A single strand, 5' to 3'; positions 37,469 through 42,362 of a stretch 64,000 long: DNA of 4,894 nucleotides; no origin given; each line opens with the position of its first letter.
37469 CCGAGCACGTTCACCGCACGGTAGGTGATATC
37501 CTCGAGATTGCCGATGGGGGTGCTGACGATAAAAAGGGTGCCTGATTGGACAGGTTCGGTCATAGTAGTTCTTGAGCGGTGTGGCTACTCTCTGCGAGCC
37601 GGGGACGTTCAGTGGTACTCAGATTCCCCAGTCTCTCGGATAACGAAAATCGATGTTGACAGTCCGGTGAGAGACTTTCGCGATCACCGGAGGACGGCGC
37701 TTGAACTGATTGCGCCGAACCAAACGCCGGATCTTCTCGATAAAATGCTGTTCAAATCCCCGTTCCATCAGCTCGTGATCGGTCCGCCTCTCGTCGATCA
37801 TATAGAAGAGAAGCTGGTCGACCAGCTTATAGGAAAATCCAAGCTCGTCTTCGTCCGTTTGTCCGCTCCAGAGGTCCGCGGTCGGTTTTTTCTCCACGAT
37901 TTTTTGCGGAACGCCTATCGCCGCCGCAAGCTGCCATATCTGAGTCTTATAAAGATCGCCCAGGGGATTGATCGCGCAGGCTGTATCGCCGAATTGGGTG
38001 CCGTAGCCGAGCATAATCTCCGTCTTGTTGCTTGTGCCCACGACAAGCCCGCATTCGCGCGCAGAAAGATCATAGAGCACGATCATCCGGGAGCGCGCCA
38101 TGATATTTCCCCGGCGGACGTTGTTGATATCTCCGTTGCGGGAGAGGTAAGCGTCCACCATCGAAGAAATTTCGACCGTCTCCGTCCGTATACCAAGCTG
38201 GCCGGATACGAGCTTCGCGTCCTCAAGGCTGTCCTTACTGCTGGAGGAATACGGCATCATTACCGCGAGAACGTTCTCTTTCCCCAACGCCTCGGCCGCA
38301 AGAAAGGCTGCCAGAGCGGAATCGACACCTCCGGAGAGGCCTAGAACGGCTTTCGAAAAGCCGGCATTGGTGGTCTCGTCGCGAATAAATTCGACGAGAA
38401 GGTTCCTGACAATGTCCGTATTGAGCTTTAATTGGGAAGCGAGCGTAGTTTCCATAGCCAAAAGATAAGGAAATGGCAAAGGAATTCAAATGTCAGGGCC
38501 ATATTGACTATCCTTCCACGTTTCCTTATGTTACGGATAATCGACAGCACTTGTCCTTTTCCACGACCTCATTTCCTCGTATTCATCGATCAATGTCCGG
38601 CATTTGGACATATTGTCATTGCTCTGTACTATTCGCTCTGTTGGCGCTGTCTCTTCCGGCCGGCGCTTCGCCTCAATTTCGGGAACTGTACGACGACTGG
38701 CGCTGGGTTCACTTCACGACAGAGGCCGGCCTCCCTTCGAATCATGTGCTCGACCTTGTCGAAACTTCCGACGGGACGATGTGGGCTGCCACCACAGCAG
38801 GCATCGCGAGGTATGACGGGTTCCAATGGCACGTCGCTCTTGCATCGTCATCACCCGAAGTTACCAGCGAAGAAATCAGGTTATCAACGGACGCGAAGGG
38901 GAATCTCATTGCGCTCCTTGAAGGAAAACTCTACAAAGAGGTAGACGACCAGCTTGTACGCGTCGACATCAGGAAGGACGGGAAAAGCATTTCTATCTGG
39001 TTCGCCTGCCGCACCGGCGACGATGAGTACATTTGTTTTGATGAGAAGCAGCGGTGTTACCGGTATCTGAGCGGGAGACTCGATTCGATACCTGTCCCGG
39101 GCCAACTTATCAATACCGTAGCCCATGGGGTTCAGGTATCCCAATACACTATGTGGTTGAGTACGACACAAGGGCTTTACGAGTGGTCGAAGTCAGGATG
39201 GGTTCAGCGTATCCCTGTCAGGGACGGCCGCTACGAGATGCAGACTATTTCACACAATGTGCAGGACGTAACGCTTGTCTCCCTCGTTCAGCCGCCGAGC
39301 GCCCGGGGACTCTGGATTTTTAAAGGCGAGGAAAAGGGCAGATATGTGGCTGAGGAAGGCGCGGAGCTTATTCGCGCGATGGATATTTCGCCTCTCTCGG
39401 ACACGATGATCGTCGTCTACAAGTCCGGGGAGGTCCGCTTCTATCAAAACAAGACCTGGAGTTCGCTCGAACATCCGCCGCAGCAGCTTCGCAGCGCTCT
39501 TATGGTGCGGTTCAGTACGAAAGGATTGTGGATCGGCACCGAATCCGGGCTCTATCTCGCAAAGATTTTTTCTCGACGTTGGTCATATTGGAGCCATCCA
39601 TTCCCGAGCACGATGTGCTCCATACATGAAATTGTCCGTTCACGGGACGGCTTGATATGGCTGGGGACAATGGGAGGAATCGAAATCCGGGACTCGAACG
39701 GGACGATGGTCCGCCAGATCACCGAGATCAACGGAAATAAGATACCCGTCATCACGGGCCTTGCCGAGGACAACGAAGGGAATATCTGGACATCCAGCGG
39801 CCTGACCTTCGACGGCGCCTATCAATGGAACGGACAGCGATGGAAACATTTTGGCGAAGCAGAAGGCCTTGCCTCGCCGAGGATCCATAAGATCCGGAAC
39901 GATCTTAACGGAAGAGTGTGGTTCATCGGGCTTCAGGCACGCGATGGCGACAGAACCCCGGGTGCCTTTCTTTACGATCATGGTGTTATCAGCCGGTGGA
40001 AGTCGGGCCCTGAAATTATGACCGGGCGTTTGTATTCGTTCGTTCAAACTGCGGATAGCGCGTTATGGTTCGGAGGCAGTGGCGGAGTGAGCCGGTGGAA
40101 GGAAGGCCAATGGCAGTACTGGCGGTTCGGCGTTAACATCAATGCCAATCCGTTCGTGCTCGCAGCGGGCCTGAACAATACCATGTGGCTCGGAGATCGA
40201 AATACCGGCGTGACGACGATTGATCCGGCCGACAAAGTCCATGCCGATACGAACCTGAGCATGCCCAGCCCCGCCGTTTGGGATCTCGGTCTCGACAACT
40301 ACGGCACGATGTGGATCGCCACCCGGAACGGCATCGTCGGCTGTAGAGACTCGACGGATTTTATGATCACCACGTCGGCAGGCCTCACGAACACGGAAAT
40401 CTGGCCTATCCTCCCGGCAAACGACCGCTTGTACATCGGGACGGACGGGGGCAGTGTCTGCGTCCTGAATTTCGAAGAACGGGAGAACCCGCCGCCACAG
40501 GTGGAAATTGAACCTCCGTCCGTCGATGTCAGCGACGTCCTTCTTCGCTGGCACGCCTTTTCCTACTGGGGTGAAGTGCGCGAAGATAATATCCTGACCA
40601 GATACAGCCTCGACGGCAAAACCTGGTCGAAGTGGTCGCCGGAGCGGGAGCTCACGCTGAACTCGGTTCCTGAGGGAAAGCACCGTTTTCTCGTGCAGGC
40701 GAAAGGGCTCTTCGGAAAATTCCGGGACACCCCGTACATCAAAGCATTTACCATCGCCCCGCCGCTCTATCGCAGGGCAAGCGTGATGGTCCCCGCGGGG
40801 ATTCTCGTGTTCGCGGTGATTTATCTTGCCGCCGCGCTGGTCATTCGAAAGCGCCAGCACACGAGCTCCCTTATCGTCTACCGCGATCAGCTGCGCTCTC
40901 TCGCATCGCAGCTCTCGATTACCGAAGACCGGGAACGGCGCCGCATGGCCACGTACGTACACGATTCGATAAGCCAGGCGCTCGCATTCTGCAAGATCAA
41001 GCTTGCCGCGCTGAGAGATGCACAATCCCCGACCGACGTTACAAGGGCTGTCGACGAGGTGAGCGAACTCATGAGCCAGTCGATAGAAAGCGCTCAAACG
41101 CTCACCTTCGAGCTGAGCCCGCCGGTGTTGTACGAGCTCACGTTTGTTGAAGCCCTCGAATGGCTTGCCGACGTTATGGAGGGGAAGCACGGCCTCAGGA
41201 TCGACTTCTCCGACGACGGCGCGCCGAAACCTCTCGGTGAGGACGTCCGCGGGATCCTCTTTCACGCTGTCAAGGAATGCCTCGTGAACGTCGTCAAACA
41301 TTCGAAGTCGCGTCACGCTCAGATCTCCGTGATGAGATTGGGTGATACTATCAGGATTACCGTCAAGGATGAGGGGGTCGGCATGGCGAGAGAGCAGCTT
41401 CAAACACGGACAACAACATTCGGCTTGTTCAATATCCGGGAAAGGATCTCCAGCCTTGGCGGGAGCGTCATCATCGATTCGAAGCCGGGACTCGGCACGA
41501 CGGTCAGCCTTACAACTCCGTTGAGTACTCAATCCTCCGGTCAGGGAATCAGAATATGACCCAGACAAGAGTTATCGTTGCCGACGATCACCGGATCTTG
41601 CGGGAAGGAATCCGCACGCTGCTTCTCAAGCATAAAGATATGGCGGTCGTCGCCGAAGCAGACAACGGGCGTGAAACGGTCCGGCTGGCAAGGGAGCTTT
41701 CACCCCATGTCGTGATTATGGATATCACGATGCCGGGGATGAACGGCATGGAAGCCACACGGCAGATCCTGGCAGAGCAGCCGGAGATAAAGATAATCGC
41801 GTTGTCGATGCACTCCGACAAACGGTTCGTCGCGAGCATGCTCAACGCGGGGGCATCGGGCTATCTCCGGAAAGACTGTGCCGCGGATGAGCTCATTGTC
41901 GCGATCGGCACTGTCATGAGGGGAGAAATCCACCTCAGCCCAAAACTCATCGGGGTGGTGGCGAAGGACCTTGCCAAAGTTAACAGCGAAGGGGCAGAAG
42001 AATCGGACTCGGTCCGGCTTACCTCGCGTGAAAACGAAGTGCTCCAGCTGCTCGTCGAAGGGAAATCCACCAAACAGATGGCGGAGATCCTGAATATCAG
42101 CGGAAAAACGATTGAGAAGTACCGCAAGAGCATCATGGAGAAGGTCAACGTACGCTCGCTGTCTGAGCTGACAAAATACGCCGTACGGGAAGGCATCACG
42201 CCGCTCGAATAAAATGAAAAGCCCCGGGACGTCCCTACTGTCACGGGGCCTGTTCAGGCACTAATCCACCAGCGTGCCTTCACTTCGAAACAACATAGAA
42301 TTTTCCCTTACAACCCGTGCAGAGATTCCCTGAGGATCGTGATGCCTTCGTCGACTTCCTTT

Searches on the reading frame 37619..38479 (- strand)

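Call 47: search_protein_families(library=pfam, proteins=[window:37619-38479:-], max_evalue=0.00001)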
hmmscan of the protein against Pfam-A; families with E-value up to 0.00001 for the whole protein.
window:37619-38479:- (286 aa): 3 families
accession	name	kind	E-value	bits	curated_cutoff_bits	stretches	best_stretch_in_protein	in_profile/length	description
PF02540.23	NAD_synthase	-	8.4e-82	274.4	21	1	27-264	4-242/242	NAD synthase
PF06508.19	QueC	-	2.5e-08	34.1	22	0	43-107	1-63/210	Queuosine biosynthesis protein QueC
PF03054.22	tRNA_Me_trans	-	2.2e-06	27.9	20.6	0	43-105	2-73/202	tRNA methyl transferase HUP domain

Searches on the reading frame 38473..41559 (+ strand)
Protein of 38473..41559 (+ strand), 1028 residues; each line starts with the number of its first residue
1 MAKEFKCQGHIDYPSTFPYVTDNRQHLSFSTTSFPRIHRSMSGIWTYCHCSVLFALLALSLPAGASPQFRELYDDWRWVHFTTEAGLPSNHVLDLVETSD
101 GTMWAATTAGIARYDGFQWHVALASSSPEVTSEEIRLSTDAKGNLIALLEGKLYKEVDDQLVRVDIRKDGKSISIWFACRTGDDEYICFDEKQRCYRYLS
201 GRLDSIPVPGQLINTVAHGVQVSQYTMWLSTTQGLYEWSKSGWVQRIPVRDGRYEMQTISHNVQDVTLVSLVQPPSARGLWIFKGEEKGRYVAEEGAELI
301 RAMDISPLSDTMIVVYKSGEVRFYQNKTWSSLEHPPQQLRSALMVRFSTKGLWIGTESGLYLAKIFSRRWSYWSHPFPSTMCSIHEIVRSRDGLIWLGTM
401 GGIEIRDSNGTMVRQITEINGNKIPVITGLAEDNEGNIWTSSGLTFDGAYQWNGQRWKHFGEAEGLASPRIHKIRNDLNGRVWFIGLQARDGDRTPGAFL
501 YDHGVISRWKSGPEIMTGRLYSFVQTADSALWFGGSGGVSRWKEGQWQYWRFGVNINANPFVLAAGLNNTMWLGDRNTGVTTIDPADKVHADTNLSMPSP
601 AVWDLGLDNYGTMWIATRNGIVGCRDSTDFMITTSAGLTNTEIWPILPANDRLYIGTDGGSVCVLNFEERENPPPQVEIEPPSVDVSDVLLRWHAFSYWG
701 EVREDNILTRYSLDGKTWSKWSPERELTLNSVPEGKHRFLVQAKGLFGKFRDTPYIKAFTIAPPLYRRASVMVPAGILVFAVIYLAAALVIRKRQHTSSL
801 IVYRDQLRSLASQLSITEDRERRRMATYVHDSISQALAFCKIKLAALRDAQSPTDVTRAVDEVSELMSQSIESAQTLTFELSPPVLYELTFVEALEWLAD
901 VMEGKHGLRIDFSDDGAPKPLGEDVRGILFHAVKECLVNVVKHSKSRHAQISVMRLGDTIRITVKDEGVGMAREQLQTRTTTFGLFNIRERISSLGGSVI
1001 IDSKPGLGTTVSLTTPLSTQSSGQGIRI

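Call 3: search_protein_families(library=pfam, proteins=[window:38473-41559:+], max_evalue=0.01)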
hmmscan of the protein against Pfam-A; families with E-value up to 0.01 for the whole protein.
window:38473-41559:+ (1028 aa): 4 families
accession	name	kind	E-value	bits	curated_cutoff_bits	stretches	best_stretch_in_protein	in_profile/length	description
PF02518.31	HATPase_c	-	2.1e-14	54.4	26.4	1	929-1018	6-110/111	Histidine kinase-, DNA gyrase B-, and HSP90-like ATPase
PF07494.17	Reg_prop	-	4.3e-14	51.3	20.4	1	86-108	1-23/24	Two component regulator propeller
PF07730.19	HisKA_3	-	3e-08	34.5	24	1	821-885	1-67/68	Histidine kinase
PF13581.12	HATPase_c_2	-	0.0026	18.2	27.4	1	923-980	26-88/127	Histidine kinase-like ATPase domain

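Call 4: search_protein_families(library=ncbifam, proteins=[window:38473-41559:+], max_evalue=0.01)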
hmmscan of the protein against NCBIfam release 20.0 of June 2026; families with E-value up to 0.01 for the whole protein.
window:38473-41559:+ (1028 aa): 18 families
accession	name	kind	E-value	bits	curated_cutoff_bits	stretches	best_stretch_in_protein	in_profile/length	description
NF052443.1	SensHisKinMctS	equivalog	3.7e-32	111.3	700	1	769-1021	207-452/457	two-component system sensor histidine kinase MctS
NF008649.0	PRK11644.1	equivalog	1.8e-23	83.1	408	1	790-1016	272-495/499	signal transduction histidine-protein kinase/phosphatase UhpB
NF008184.0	PRK10935.1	equivalog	4.6e-20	71.8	553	1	803-1019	347-561/565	nitrate/nitrite two-component system sensor histidine kinase NarQ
NF052531.1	Strep_LiaS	equivalog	1.3e-19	70.6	450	1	811-1017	123-327/328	envelope stress sensor histidine kinase LiaS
NF047322.1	HK_morpho_MacS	equivalog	1.3e-18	67.3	300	1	817-1016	178-367/367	MacS family sensor histidine kinase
NF007896.0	PRK10600.1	equivalog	9.1e-18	64.2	578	1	795-1014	368-582/598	nitrate/nitrite two-component system sensor histidine kinase NarX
NF047786.1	his_kin_MadS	equivalog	6.3e-15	55.2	500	1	818-1004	227-422/434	MadS family sensor histidine kinase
NF052228.1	T9SS_PorZ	equivalog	1.6e-05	23.6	260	0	568-630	490-562/757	type IX secretion system anionic LPS delivery protein PorZ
NF010411.0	PRK13837.1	equivalog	1.6e-05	23.1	647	1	939-1023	587-681/828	two-component system VirA-like sensor kinase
NF045728.1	glycosyl_F510_1955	equivalog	6.8e-05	22.3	175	0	218-436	8-232/246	F510_1955 family glycosylhydrolase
NF040691.1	MtrAB_MtrB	equivalog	0.00013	21.2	450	1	906-977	366-436/507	MtrAB system histidine kinase MtrB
TIGR02916.1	PEP_his_kin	equivalog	0.00043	19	300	1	948-1016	600-679/679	XrtA/PEP-CTERM system histidine kinase PrsK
NF008298.1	PRK11086.1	subfamily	0.00085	17.9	520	1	939-1019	437-527/529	DcuS/MalK family sensor histidine kinase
TIGR02966.1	phoR_proteo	equivalog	0.00095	18.3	334.2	1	892-980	195-282/333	phosphate regulon sensor histidine kinase PhoR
TIGR01925.2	spIIAB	equivalog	0.0013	18.6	135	1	923-1014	36-133/137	anti-sigma F factor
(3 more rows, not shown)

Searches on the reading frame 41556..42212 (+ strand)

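Call 3: search_protein_families(library=pfam, proteins=[window:41556-42212:+], max_evalue=0.01)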
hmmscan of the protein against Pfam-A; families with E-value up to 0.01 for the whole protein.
window:41556-42212:+ (218 aa): 6 families
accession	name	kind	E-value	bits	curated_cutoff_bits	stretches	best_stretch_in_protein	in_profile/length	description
PF00072.30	Response_reg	-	7.4e-30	103.8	30.2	1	6-117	1-110/111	Response regulator receiver domain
PF00196.25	GerE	-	1.3e-18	66.8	23.5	1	155-209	3-57/57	Bacterial regulatory proteins, luxR family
PF08281.18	Sigma70_r4_2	-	0.00013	22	25.7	1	154-190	10-47/54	Sigma-70, region 4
PF02796.21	HTH_7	-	0.0017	18.9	23.8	1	157-189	7-41/45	Helix-turn-helix domain of resolvase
PF08279.18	HTH_11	-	0.0095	16.2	25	0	158-193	1-39/55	HTH domain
PF13551.12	HTH_29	-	0.0097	16.4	28.1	0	161-192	3-35/64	Winged helix-turn helix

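Call 4: search_protein_families(library=ncbifam, proteins=[window:41556-42212:+], max_evalue=0.01)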
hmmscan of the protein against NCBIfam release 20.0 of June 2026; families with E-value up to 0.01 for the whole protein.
window:41556-42212:+ (218 aa): 113 families (the best 25 are shown)
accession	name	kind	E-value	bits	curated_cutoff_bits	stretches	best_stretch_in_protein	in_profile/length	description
NF052445.1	RespRegMctR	equivalog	1.6e-51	174.7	300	1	5-214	3-204/205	two-component system response regulator MctR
NF007018.1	PRK09483.1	equivalog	3.1e-48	164.3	280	1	6-215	4-209/217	UvrY/SirA/GacA family response regulator transcription factor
NF011896.0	PRK15369.1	equivalog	3.7e-44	150.9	242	1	2-214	2-209/211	two component system response regulator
NF007935.0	PRK10651.1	equivalog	4.3e-42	143.7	250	1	3-212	6-213/216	two-component system response regulator NarL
NF007708.0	PRK10403.1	equivalog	1.4e-34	119.4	343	1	2-202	5-201/215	nitrate/nitrite response regulator protein NarP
NF047785.1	respo_reg_MadR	equivalog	1.4e-34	119.3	300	1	5-213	2-207/209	MadR family response regulator transcription factor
NF007685.0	PRK10360.1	equivalog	1.2e-30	106.8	258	1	5-207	3-190/196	response regulator transcription factor UhpA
NF007403.0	PRK09935.1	equivalog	1.1e-29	103.6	271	1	1-210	1-205/210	fimbria biosynthesis transcriptional regulator FimZ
NF007419.0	PRK09958.1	equivalog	1.5e-28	99.7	251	1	6-214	3-203/204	acid-sensing system DNA-binding response regulator EvgA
NF006900.1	PRK09390.1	equivalog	8e-24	84.3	255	1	3-213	4-201/203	response regulator FixJ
NF008098.0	PRK10840.1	equivalog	2.4e-23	82.7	235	1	1-207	1-203/216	response regulator transcription factor RcsB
NF001965.0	PRK00742.1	subfamily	4e-22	78.9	293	1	2-108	2-109/357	chemotaxis-specific protein-glutamate methyltransferase CheB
NF041367.1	CheY_Halo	equivalog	4.4e-21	75.4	200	1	6-120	1-113/114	chemotaxis protein CheY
NF041830.1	RR_TF_ErdR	exception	2.2e-18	66.7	390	1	6-201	4-197/213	response regulator transcription factor ErdR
NF040749.1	tetrathio_RR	equivalog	3.6e-18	66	290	1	22-206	17-185/191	tetrathionate respiration response regulator TtrR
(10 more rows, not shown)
